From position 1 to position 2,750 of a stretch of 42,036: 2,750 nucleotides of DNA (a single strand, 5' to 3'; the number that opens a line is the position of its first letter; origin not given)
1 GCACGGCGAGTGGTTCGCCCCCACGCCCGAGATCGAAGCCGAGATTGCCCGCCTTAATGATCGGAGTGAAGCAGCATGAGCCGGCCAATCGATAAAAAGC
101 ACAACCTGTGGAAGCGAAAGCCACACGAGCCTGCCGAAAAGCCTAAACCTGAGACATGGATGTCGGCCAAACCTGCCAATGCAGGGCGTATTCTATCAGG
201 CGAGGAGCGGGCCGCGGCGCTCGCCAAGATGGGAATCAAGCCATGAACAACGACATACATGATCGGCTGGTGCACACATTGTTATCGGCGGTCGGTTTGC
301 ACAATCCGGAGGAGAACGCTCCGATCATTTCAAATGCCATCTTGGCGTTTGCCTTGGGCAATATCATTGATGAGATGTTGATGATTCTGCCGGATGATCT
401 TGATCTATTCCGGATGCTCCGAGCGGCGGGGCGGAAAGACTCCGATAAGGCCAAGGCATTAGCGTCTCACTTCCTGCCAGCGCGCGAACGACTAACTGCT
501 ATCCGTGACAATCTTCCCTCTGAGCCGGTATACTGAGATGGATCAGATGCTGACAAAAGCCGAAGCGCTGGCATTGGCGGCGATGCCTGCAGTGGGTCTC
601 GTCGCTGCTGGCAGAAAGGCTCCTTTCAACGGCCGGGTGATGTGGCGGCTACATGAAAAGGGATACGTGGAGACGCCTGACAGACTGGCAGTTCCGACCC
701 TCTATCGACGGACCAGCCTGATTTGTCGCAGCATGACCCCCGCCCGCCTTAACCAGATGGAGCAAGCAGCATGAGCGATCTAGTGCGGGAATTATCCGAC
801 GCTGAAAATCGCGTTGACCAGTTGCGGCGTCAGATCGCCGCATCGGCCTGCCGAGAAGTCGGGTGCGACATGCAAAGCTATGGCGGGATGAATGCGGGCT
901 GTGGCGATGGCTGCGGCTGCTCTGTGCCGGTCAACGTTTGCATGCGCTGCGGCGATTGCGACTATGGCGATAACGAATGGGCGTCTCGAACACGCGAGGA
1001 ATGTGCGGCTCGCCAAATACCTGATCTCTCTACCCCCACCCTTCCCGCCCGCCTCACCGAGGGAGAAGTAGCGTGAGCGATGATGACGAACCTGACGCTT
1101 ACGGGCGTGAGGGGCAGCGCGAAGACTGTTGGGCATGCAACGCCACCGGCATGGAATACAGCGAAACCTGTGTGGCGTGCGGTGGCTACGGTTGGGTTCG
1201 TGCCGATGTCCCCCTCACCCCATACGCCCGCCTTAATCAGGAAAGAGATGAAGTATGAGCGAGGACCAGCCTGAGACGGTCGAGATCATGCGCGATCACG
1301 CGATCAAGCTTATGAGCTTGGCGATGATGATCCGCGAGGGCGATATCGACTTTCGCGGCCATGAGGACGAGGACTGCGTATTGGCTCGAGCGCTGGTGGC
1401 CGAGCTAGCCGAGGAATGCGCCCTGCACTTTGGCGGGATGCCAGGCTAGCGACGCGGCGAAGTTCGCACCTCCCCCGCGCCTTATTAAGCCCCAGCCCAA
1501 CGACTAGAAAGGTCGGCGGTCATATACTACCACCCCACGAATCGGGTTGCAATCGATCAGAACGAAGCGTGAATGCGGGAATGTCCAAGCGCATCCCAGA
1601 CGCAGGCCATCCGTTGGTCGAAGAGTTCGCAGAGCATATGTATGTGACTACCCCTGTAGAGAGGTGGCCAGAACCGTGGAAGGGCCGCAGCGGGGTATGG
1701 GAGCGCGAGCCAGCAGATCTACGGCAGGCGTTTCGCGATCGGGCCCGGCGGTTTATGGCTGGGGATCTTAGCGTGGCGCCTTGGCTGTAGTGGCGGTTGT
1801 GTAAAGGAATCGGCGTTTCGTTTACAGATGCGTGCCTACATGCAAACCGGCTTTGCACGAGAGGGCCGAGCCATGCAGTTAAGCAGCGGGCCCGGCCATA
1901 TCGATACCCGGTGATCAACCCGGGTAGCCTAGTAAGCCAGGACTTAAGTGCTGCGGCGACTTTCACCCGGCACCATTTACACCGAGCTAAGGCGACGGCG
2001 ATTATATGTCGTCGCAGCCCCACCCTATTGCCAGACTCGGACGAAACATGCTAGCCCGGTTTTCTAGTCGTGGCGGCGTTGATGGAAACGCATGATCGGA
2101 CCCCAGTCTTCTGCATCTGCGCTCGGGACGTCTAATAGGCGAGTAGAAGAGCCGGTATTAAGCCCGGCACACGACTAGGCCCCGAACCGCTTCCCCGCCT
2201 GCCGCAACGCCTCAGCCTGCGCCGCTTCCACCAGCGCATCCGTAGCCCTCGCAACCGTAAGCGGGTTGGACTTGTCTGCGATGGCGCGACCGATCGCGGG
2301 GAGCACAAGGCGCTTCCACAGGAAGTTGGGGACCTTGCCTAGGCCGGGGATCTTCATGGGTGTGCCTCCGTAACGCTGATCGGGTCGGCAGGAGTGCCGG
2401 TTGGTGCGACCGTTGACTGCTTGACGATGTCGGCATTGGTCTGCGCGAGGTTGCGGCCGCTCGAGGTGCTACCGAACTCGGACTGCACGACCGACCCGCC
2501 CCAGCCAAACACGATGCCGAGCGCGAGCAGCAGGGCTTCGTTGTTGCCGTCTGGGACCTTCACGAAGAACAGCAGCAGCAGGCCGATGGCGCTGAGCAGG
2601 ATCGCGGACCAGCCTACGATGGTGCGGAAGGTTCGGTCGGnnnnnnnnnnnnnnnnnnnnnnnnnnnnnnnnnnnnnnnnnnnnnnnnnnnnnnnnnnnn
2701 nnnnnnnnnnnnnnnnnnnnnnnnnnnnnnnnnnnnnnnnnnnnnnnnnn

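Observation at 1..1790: attP-proximal, translationally chained accessory operon headed by a T5orf172 gene (begins at 41579 and crosses the circular junction)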

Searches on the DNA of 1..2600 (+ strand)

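Call 5: search_dna_similar(query=window:1-2000:+, collection=phages, mode=distant)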
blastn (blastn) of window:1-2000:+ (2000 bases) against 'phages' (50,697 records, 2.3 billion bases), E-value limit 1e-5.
No match.

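Call 74: search_rna_families(source=window, start=1, end=2600, threshold=evalue, max_evalue=1)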
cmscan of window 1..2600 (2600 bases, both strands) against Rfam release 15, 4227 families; matches with E-value up to 1: 0.
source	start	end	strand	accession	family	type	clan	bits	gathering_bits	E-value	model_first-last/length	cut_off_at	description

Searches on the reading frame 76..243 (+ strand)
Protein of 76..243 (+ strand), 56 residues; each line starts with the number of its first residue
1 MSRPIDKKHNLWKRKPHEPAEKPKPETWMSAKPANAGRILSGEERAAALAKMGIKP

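Call 8: search_protein_families(library=pfam, proteins=[window:76-243:+], max_evalue=1)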
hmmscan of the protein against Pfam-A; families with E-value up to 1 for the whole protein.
window:76-243:+ (56 aa): 0 families

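Call 9: search_protein_families(library=phrogs, proteins=[window:76-243:+], max_evalue=1)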
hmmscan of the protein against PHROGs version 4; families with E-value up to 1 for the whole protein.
window:76-243:+ (56 aa): 0 families

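Call 10: search_protein_families(library=padloc, proteins=[window:76-243:+], max_evalue=1)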
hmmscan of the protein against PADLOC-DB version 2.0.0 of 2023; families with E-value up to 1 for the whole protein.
window:76-243:+ (56 aa): 0 families

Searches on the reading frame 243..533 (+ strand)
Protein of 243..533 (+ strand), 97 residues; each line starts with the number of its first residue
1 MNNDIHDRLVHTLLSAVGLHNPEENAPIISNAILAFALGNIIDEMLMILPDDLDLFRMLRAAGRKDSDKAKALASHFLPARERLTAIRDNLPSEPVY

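Call 8: search_protein_families(library=pfam, proteins=[window:243-533:+], max_evalue=1)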
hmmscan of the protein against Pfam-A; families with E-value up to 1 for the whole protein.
window:243-533:+ (97 aa): 0 families

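Call 9: search_protein_families(library=phrogs, proteins=[window:243-533:+], max_evalue=1)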
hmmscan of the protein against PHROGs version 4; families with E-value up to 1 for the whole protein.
window:243-533:+ (97 aa): 0 families

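Call 10: search_protein_families(library=padloc, proteins=[window:243-533:+], max_evalue=1)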
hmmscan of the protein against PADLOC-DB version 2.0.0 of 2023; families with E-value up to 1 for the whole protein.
window:243-533:+ (97 aa): 0 families

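Call 66: find_homologous_proteins(query=window:243-533:+, max_evalue=0.01)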
Query window:243-533:+ (97 aa): 7 proteins with E <= 0.01 among 9 candidates.
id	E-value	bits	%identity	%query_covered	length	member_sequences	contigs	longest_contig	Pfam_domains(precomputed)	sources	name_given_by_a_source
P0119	2.1e-55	203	100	100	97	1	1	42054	-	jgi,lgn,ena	-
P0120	1.2e-48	181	89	100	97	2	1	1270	-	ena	-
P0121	2.9e-37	145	70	97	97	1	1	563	-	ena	-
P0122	1.1e-22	98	78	62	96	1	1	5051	-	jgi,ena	-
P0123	4.3e-20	90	72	62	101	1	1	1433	-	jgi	jgi:hypothetical protein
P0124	2.0e-4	40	62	46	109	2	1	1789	-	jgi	-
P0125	5.1e-4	38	84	26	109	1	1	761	-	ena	-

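Call 69: find_encoding_contigs(protein=P0122, flank=5000, max_places=2)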
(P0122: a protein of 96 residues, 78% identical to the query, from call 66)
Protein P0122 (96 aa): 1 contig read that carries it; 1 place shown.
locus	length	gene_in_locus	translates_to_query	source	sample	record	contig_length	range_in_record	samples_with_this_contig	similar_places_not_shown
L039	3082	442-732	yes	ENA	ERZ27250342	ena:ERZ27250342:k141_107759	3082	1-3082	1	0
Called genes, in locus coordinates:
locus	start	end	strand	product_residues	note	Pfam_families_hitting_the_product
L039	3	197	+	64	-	?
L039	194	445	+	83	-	-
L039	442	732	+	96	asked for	-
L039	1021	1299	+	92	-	-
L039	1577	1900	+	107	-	-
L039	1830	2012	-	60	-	-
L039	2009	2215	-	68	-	-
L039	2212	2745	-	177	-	PF05838:Glyco_hydro_108, PF09374:PG_binding_3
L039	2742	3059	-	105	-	-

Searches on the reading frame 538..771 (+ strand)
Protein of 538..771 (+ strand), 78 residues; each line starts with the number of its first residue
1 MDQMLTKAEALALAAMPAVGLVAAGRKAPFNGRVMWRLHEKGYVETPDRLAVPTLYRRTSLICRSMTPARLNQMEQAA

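Call 8: search_protein_families(library=pfam, proteins=[window:538-771:+], max_evalue=1)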
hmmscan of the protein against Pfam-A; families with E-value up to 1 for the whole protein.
window:538-771:+ (78 aa): 0 families

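Call 9: search_protein_families(library=phrogs, proteins=[window:538-771:+], max_evalue=1)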
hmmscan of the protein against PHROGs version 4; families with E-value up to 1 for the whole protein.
window:538-771:+ (78 aa): 1 family
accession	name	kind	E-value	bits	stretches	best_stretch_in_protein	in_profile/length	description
phrog_37309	-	unknown function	0.0024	19.1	1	11-70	24-77/106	-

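Call 10: search_protein_families(library=padloc, proteins=[window:538-771:+], max_evalue=1)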
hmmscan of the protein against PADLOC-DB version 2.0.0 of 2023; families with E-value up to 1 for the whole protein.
window:538-771:+ (78 aa): 0 families

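Call 78: search_protein_representatives(protein=window:538-771:+)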
Query: 78 residues. Proteins with E-value up to 0.001 (for the whole library): 4; up to 1e-10: 2; up to 1e-30: 1. The best 4 are listed.
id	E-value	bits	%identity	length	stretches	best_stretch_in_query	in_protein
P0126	4.0e-42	156.4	100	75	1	4-78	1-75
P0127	4.5e-12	61.4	59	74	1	4-62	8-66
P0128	8.6e-07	44.7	31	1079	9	11-46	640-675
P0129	9.6e-04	35.1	36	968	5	17-49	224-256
